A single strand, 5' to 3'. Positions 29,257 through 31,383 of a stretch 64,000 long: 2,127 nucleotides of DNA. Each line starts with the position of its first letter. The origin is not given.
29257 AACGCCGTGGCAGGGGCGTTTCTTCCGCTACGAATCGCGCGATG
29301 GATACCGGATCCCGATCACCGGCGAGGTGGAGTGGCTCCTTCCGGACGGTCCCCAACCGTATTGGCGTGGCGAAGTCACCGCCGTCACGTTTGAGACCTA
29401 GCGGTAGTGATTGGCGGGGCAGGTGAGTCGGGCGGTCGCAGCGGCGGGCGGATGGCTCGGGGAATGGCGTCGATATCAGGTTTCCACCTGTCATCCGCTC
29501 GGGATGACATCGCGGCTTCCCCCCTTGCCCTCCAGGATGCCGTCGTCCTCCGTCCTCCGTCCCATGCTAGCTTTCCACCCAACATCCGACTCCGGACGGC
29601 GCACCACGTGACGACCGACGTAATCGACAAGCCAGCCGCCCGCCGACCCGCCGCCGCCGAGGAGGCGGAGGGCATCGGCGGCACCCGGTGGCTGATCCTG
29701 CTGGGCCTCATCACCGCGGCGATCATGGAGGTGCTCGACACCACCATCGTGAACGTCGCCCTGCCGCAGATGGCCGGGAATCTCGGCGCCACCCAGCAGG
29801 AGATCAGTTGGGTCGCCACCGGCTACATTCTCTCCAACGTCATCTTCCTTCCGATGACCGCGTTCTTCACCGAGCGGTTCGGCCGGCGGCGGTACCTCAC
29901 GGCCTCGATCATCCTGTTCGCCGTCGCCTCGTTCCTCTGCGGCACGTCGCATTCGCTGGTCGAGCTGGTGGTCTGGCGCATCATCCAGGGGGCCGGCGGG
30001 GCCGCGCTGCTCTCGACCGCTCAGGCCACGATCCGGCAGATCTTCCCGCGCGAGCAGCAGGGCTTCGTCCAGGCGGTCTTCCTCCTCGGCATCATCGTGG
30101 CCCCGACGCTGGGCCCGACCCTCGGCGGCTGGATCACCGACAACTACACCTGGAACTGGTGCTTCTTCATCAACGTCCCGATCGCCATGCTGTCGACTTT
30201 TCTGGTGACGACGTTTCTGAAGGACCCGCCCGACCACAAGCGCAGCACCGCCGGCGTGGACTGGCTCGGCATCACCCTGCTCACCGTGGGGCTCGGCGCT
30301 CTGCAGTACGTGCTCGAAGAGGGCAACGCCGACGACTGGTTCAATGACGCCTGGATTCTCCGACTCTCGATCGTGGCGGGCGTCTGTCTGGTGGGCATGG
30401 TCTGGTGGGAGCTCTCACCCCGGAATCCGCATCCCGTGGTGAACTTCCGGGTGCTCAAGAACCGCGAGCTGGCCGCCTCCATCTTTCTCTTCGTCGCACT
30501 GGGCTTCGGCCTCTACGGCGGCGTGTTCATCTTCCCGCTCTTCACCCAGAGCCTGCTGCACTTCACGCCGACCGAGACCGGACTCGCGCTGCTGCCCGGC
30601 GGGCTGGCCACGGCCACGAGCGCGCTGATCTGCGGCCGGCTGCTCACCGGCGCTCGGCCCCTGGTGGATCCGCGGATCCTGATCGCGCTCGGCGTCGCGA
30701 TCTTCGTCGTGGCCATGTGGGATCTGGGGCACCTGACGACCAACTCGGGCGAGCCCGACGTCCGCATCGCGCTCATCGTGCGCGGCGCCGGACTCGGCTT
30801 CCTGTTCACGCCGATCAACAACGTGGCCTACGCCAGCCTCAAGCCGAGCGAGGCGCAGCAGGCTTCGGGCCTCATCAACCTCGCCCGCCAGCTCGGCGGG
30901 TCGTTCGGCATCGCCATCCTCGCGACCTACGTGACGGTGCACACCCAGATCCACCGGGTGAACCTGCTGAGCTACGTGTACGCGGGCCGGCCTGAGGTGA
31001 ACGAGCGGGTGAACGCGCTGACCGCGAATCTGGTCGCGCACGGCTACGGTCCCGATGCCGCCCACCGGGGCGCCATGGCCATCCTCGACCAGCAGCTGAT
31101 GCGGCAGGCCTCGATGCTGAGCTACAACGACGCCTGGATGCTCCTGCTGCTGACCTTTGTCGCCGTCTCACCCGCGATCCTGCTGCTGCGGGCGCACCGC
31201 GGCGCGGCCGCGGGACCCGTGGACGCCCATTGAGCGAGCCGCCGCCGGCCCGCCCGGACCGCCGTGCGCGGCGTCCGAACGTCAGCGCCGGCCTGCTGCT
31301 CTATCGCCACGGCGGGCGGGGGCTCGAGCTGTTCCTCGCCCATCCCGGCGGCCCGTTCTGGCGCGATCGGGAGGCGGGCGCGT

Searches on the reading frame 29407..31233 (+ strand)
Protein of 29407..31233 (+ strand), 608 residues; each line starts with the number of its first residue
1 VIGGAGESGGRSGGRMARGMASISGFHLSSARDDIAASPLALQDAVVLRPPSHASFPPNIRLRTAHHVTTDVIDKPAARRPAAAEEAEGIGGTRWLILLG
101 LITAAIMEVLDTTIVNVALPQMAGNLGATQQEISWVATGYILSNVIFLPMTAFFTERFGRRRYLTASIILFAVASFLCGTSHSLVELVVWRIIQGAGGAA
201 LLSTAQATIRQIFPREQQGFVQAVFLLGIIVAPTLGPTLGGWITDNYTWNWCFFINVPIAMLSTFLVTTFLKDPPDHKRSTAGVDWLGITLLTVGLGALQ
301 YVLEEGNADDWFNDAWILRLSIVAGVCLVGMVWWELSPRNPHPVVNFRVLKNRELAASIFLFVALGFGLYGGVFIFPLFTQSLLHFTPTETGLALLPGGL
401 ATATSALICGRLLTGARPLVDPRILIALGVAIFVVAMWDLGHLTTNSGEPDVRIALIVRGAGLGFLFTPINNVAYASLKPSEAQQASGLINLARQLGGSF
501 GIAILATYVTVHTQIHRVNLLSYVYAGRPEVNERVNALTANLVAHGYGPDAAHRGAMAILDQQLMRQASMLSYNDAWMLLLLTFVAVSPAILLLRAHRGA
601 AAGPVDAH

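Call 58: search_protein_families(library=pfam, proteins=[window:29407-31233:+], max_evalue=0.00001)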
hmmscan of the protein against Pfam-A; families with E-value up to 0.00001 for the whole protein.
window:29407-31233:+ (608 aa): 4 families
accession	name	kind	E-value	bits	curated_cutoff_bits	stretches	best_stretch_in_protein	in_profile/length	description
PF07690.21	MFS_1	-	3.8e-59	200.8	33.4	1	102-501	2-346/347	Major Facilitator Superfamily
PF00083.30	Sugar_tr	-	8.3e-08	32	22.3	1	121-271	25-191/452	Sugar (and other) transporter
PF06609.19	TRI12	-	1.7e-06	27.2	23.2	1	116-361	64-317/599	Fungal trichothecene efflux pump (TRI12)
PF12832.13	MFS_1_like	-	5.5e-06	26.1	25.2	1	125-253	241-371/373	MFS_1 like family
